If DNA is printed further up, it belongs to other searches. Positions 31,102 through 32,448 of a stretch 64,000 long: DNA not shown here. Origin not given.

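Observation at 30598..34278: Replicative helicase DnaB carries two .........-containing inteins, one apparently class 3 in the Walker-A P-loop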

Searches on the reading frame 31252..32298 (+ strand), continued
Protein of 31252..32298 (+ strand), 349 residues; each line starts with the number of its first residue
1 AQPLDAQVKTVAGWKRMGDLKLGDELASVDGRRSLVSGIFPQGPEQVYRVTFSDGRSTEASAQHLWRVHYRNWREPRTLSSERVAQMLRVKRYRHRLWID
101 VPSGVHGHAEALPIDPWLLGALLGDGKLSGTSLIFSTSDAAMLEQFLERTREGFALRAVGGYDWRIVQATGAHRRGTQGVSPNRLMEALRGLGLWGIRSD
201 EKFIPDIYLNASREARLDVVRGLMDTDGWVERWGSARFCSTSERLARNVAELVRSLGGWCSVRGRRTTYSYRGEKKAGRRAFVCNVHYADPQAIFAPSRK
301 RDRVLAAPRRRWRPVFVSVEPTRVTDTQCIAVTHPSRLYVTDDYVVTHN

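Call 30: fold_search(model_id=the predicted structure, library=pdb)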
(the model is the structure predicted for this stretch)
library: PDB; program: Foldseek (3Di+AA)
matches with E <= 10: 573; with E <= 0.001: 30
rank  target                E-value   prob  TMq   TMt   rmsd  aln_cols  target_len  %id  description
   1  1ef0_A                4.5e-16  1.00  0.73  0.61   6.2       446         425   16  CRYSTAL STRUCTURE OF PI-SCEI MINIPRECURSOR (released 2000-06-07)
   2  1lwt_A                5.7e-16  1.00  0.74  0.59   8.0       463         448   16  Crystal structure of the intein homing endonuclease PI-SceI bound to its substrate DNA (Ca2+ free) (released 2002-09-27)
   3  1dfa                  1.4e-15  1.00  0.70  0.61   6.5       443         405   15  CRYSTAL STRUCTURE OF PI-SCEI IN C2 SPACE GROUP (released 1999-12-08)
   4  7qsu                  7.3e-15  1.00  0.57  0.55   8.9       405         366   12  Crystal structure of homing endonuclease-associated TliVMA intein (C1A, d333-339) (released 2022-03-30)
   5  1vde_A                1.5e-14  1.00  0.72  0.60   7.7       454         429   15  PI-SCEI, A HOMING ENDONUCLEASE WITH PROTEIN SPLICING ACTIVITY (released 1998-04-08)
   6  1um2_B                1.5e-14  1.00  0.70  0.60   8.3       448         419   15  Crystal Structure of the Vma1-Derived Endonuclease with the Ligated Extein Segment (released 2004-09-22)
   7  1vde_B                1.5e-14  1.00  0.68  0.57   8.6       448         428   16  PI-SCEI, A HOMING ENDONUCLEASE WITH PROTEIN SPLICING ACTIVITY (released 1998-04-08)
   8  1lws_A                2.3e-14  1.00  0.70  0.59   7.8       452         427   15  Crystal structure of the intein homing endonuclease PI-SceI bound to its recognition sequence (released 2002-09-27)
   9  1um2_A                7.6e-14  1.00  0.67  0.57   8.4       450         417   15  Crystal Structure of the Vma1-Derived Endonuclease with the Ligated Extein Segment (released 2004-09-22)
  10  1jva_B                6.6e-13  1.00  0.71  0.59   8.5       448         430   14  CRYSTAL STRUCTURE OF THE VMA1-DERIVED ENDONUCLEASE BEARING THE N AND C EXTEIN PROPEPTIDES (released 2002-08-29)
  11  7qss                  1.6e-12  1.00  0.57  0.48   9.6       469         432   10  Crystal structure of homing endonuclease-associated TliVMA intein (C1A) (released 2022-03-30)
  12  1jva_A                3.8e-12  1.00  0.69  0.57   8.4       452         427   15  CRYSTAL STRUCTURE OF THE VMA1-DERIVED ENDONUCLEASE BEARING THE N AND C EXTEIN PROPEPTIDES (released 2002-08-29)
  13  1ef0_B                4.1e-12  1.00  0.65  0.58   8.4       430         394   14  CRYSTAL STRUCTURE OF PI-SCEI MINIPRECURSOR (released 2000-06-07)
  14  1dq3                  7.4e-11  1.00  0.62  0.50   6.4       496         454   13  CRYSTAL STRUCTURE OF AN ARCHAEAL INTEIN-ENCODED HOMING ENDONUCLEASE PI-PFUI (released 2000-07-05)
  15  7qst                  8.3e-11  1.00  0.55  0.53  12.9       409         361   14  Crystal structure of homing endonuclease-associated PhoVMA intein (C1A) (released 2022-03-30)
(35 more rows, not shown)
